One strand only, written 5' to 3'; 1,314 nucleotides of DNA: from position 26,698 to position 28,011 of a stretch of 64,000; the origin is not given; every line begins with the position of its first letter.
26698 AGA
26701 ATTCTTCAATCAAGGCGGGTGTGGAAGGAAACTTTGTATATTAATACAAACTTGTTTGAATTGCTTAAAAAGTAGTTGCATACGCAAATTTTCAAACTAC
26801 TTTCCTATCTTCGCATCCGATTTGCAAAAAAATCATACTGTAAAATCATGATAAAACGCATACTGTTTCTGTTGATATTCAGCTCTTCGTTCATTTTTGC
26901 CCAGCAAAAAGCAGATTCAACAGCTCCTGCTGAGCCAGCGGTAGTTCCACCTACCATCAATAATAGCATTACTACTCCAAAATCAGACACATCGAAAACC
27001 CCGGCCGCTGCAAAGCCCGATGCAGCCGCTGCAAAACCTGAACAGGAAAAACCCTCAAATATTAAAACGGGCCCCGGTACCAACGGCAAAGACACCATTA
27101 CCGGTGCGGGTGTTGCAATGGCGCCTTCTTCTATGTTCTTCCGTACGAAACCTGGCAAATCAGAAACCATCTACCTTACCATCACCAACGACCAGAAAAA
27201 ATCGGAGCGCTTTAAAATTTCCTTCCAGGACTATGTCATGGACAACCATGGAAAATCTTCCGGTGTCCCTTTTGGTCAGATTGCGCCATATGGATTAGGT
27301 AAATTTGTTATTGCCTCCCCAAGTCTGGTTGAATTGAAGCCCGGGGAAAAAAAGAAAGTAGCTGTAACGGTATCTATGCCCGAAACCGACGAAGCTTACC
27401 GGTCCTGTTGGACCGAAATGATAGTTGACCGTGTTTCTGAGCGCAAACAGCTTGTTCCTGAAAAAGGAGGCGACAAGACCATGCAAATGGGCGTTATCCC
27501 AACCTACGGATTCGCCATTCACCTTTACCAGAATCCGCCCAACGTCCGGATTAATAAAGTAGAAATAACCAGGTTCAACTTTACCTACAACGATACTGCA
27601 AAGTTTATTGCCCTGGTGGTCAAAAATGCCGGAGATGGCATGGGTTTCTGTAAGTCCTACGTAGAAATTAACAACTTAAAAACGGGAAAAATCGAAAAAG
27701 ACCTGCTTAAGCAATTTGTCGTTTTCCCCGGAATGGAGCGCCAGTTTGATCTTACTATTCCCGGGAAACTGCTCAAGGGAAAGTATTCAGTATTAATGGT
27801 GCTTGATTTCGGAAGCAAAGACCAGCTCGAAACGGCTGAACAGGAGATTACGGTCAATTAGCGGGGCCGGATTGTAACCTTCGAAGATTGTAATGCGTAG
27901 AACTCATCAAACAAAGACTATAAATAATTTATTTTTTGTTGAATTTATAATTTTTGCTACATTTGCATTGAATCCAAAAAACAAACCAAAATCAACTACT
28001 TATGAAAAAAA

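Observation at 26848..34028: Orphan four-gene secreted-protein operon with chaperone-usher-like logic: candidate undescribed surface-fibre assembly system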

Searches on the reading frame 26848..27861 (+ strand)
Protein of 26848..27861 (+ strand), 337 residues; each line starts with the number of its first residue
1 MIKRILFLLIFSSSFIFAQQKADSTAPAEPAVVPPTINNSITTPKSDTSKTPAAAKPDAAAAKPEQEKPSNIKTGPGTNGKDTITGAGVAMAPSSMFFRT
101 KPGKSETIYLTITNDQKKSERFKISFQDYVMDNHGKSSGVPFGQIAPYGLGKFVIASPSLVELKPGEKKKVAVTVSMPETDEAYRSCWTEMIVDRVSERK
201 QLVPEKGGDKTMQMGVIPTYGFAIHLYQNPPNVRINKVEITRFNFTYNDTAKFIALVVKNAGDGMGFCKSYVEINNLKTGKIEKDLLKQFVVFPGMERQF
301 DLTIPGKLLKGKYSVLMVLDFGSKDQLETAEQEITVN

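Call 3: search_protein_families(library=pfam, proteins=[window:26848-27861:+], max_evalue=1)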
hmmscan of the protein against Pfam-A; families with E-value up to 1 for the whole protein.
window:26848-27861:+ (337 aa): 3 families
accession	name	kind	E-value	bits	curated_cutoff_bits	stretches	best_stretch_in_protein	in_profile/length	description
PF06030.18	WxLIP_PGBD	-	3.7e-05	24.2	27.3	1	99-180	22-107/121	WxL Interacting Protein, peptidoglycan binding domain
PF11614.14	FixG_C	-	0.0049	17.5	25.6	1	109-193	35-101/119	IG-like fold at C-terminal of FixG, putative oxidoreductase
PF06280.18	fn3_5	-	0.043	15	27.6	1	106-180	10-83/112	Fn3-like domain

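Call 4: search_protein_families(library=ncbifam, proteins=[window:26848-27861:+], max_evalue=1)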
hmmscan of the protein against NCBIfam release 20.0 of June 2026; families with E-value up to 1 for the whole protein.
window:26848-27861:+ (337 aa): 4 families
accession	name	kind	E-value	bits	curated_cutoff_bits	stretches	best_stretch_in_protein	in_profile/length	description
NF052318.1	T9SS_sortase_N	equivalog_domain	0.0075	16.4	40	0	1-25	1-25/140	type IX secretion system sortase PorU, long form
TIGR03593.1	yidC_nterm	equivalog_domain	0.084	12.4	58.25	1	3-68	2-74/363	membrane protein insertase YidC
NF041178.1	TQO_small_DoxA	equivalog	0.12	11.9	300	1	288-319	119-150/165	thiosulfate:quinone oxidoreductase small subunit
NF041740.1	choice_anch_T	equivalog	0.16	11.1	70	0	154-184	79-226/259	choice-of-anchor T family protein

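Call 5: search_solved_structures(query=window:26848-27861:+, max_evalue=10)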
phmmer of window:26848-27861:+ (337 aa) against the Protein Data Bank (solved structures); distinct sequences matched with E-value up to 10: 3.
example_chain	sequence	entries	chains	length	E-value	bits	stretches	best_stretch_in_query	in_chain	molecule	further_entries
5v1q_A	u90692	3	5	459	0.35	13.2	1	224-290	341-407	Radical SAM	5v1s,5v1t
6cxw_A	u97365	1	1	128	0.49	12.7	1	261-322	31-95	Synaptotagmin 1 C2A beta4 chimera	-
9w3k_A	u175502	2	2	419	6.1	9.1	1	33-82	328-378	G-protein coupled receptor 151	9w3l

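Call 19: find_homologous_proteins(query=window:26848-27861:+)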
Query window:26848-27861:+ (337 aa): 57 proteins with E <= 0.001 among 3360 candidates.
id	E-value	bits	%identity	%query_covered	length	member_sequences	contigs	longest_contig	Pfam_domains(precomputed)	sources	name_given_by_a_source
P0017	2.2e-220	748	100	100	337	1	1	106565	-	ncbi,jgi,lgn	-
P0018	1.4e-168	578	79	100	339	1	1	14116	-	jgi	-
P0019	1.3e-144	499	78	82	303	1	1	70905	PF06030.19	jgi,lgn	-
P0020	3.3e-144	498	75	85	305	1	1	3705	-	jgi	jgi:hypothetical protein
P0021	1.3e-141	489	76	82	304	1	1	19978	PF06030.19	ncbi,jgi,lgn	-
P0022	1.6e-133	463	71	87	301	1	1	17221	PF06030.19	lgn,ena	-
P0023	8.5e-133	460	69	87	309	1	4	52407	PF06030.19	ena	-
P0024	2.9e-132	459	68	84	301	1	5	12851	PF06030.19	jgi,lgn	-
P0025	6.0e-132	458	68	87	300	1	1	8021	PF06030.19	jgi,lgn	-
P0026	6.8e-132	457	73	78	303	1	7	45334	PF06030.19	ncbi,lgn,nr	ncbi:MAG: DUF916 domain-containing protein [Bacteroidia bacterium]|nr:DUF916 domain-containing prote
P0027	9.5e-132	457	68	84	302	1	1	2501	-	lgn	-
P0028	6.5e-130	451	69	82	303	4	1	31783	PF06030.19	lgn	-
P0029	4.9e-92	327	47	97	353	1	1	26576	PF06030.19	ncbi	ncbi:MAG: DUF916 domain-containing protein [Bacteroidota bacterium]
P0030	1.0e-90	322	48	100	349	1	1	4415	-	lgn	-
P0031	1.2e-89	319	50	100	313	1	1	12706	-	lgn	-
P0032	4.7e-89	317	48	100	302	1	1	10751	PF06030.19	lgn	-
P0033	2.0e-88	315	55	71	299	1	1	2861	PF06030.19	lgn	-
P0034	2.7e-88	314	49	100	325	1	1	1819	PF06030.19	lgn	-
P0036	6.5e-88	313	54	77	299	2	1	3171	PF06030.19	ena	-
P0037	1.6e-86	308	50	85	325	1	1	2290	PF06030.19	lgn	-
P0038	1.8e-86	308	45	96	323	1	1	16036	PF06030.19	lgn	-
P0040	8.4e-86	306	48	88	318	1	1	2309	PF06030.19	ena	-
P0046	9.6e-84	299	45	100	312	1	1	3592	PF06030.19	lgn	-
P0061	8.6e-66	240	44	76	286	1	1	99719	PF06030.19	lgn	-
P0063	1.8e-62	229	42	79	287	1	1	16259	PF06030.19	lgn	-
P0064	3.8e-62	228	44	73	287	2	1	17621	PF22076.3,PF06030.19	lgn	-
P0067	5.1e-60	221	40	82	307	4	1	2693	PF06030.19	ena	-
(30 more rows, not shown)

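Call 27: predict_structure(alignment_id=A1)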
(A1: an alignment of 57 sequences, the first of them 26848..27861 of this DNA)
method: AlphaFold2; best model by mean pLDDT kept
length: 337 residues; sequences in the alignment: 57
mean_pLDDT: 80.3   pTM: 0.63
mean pLDDT of the five models: 80.3, 80.1, 79.1, 78.7, 78.4
residues with pLDDT >= 90: 177; 70-90: 70; 50-70: 32; < 50: 58
segments of 3 or more residues with pLDDT < 50: 22-25, 30-32, 35-69, 71-80
pLDDT, mean of each block of 10 residues (from residue 1): 81 67 46 42 35 39 46 44 65 93 94 94 95 89 89 97 96 95 89 89 67 73 89 78 96 96 90 97 95 92 95 97 90 96
secondary structure, 60 per line:
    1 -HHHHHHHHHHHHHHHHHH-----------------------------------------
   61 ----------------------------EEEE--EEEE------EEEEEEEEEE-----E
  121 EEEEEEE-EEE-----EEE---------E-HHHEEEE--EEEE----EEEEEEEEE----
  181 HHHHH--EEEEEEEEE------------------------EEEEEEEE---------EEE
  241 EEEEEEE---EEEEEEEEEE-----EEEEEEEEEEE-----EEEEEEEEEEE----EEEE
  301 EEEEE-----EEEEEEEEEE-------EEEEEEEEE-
elements in order: H2-19 E89-92 E95-98 E105-114 E120-127 E129-131 E137-139 E154-157 E160-163 E168-176 H181-185 E188-196 E221-228 E238-247 E251-260 E266-276 E282-292 E297-305 E311-320 E328-336

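Call 31: fold_search(model_id=the predicted structure, library=pdb)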
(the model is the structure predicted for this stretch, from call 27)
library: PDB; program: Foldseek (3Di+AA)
matches with E <= 10: 1859; with E <= 0.001: 264
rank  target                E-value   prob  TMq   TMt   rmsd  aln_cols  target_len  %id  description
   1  9i25_C                8.6e-11  1.00  0.34  0.42   8.8       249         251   12  WxLIP from Enterococcus faecium locus A bound to long WxL (released 2026-01-28)
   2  9i1y_B                2.0e-10  1.00  0.35  0.42   8.8       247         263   13  WxLIP from Enterococcus faecium (released 2026-01-28)
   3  9i1y_A                4.7e-10  1.00  0.35  0.41   9.2       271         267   12  WxLIP from Enterococcus faecium (released 2026-01-28)
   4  6k73_B                5.9e-09  1.00  0.39  0.58   7.5       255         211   14  Chaperone-tip adhesin complex is vital for synergistic activation of CFA/I fimbriae biogenesis (released 2020-06-10)
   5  4y2o_A                1.4e-08  1.00  0.39  0.57   7.7       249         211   13  Structure of CFA/I pili chaperone-major subunit complex (CfaA-CfaB) (released 2016-08-10)
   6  4ncd                  2.0e-08  1.00  0.39  0.57   8.2       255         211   16  Crystal Structure of Class 5 Fimbriae Chaperone CfaA (released 2014-08-27)
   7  8jmw_A                2.3e-08  1.00  0.26  0.19  12.4       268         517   12  Fibril form of serine peptidase Vpr (released 2023-12-06)
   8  5d6h_A                3.4e-08  1.00  0.36  0.51   8.6       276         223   15  Crystal structure of CsuC-CsuA/B chaperone-major subunit pre-assembly complex from Csu biofilm-mediating pili of Acine (released 2015-11-04)
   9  6k73_A                3.7e-08  1.00  0.38  0.58   7.3       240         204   14  Chaperone-tip adhesin complex is vital for synergistic activation of CFA/I fimbriae biogenesis (released 2020-06-10)
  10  6fq0_C                3.7e-08  1.00  0.34  0.52   8.7       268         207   14  Crystal structure of the CsuC-CsuA/B chaperone-subunit preassembly complex of the archaic chaperone-usher Csu pili of  (released 2018-09-26)
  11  7b0w_C                4.1e-08  1.00  0.33  0.50   8.9       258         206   14  Crystal structure of the E. coli type 1 pilus assembly inhibitor FimI bound to FimC (released 2021-12-08)
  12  6fqa_A                4.3e-08  1.00  0.36  0.50   8.3       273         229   16  Crystal structure of the CsuC-CsuA/B chaperone-subunit preassembly complex of the archaic chaperone-usher Csu pili of  (released 2018-09-26)
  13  3bwu_C                6.4e-08  1.00  0.35  0.54   8.6       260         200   15  Crystal structure of the ternary complex of FimD (N-Terminal Domain, FimDN) with FimC and the N-terminally truncated p (released 2008-03-04)
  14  3sqb_C                7.1e-08  1.00  0.34  0.53   8.9       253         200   15  Structure of the major type 1 pilus subunit FimA bound to the FimC chaperone (released 2012-05-30)
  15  6fqa_C                7.9e-08  1.00  0.37  0.51   8.0       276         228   16  Crystal structure of the CsuC-CsuA/B chaperone-subunit preassembly complex of the archaic chaperone-usher Csu pili of  (released 2018-09-26)
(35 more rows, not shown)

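Call 54: search_solved_structures(query=A1, max_evalue=10)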
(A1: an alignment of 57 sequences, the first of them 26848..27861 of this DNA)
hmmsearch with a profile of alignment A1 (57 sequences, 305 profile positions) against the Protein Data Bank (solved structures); distinct sequences matched with E-value up to 10: 23.
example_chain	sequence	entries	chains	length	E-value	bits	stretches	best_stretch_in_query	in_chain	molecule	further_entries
2r83_A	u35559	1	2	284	9.5e-05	24.6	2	222-291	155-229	Synaptotagmin-1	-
5kj7_E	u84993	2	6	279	0.00018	23.6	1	222-291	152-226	Synaptotagmin-1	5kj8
5ccg_E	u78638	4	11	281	0.00019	23.6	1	222-291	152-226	Synaptotagmin-1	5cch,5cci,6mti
5w5c_F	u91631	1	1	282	0.00019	23.6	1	222-291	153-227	Synaptotagmin-1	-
6cxw_A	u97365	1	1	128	0.0014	20.8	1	234-291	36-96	Synaptotagmin 1 C2A beta4 chimera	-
6u41_A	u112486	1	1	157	0.0067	18.5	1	221-291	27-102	Synaptotagmin-1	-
6u4u_A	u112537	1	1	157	0.0074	18.4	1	221-292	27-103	Synaptotagmin-1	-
5vff_A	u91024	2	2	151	0.01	17.9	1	221-291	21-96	Synaptotagmin-1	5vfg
6u4w_A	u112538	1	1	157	0.011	17.8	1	221-291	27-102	Synaptotagmin-1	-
4v11_A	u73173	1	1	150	0.011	17.8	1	222-291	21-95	SYNAPTOTAGMIN-1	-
5t0s_A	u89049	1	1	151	0.011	17.7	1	222-291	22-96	Synaptotagmin-1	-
2yoa_A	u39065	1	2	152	0.012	17.7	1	222-291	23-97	SYNAPTOTAGMIN-1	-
1k5w_A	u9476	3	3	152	0.012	17.7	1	222-291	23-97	Synaptotagmin I | Synaptotagmin-1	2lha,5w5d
6tz3_A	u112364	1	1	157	0.012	17.7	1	221-291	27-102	Synaptotagmin-1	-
2n1t_E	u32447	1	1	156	0.012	17.6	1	222-291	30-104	Synaptotagmin-1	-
9i1y_A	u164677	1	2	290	0.35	12.9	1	68-153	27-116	EfmWxLIP1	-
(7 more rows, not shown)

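Call 57: search_protein_families(library=pfam, alignment_id=A1, max_evalue=1)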
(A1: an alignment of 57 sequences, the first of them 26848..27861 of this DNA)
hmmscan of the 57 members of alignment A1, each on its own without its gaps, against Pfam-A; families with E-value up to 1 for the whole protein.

A. member 1, window:26848-27861:+ (337 aa): 3 families
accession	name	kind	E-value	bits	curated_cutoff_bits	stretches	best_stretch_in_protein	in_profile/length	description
PF06030.18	WxLIP_PGBD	-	3.7e-05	24.2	27.3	1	99-180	22-107/121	WxL Interacting Protein, peptidoglycan binding domain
PF11614.14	FixG_C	-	0.0049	17.5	25.6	1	109-193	35-101/119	IG-like fold at C-terminal of FixG, putative oxidoreductase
PF06280.18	fn3_5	-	0.043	15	27.6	1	106-180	10-83/112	Fn3-like domain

B. families by the number of members that match (of 57 scanned): 64 families (the first 25 are shown)
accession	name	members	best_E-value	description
PF06030.18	WxLIP_PGBD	57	1.3e-07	WxL Interacting Protein, peptidoglycan binding domain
PF11614.14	FixG_C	46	3.4e-05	IG-like fold at C-terminal of FixG, putative oxidoreductase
PF06280.18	fn3_5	45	1.2e-05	Fn3-like domain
PF22076.2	Cep192_D6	43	1.2e-05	Cep192 domain 6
PF00635.32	Motile_Sperm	41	9.5e-05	MSP (Major sperm protein) domain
PF15361.11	RIC3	21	0.0099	Resistance to inhibitors of cholinesterase homologue 3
PF21310.3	OCRL-like_ASH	16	0.00094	Inositol polyphosphate 5-phosphatase OCRL-like, ASH domain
PF16158.11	N_BRCA1_IG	14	0.007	Ig-like domain from next to BRCA1 gene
PF22067.2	Cep192_D3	13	0.031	Cep192 domain 3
PF10633.15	NPCBM_assoc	12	0.0015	NPCBM-associated, NEW3 domain of alpha-galactosidase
PF00345.26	PapD_N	11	0.00017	Pili and flagellar-assembly chaperone, PapD N-terminal domain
PF23755.1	Ig-like_IP5PC_F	11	0.012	IP5P C-F Ig-like domain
PF17766.7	fn3_6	10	0.00066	Fibronectin type-III domain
PF16116.10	DUF4832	9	0.013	Domain of unknown function (DUF4832)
PF18368.7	Ig_GlcNase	5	0.026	Exo-beta-D-glucosaminidase Ig-fold domain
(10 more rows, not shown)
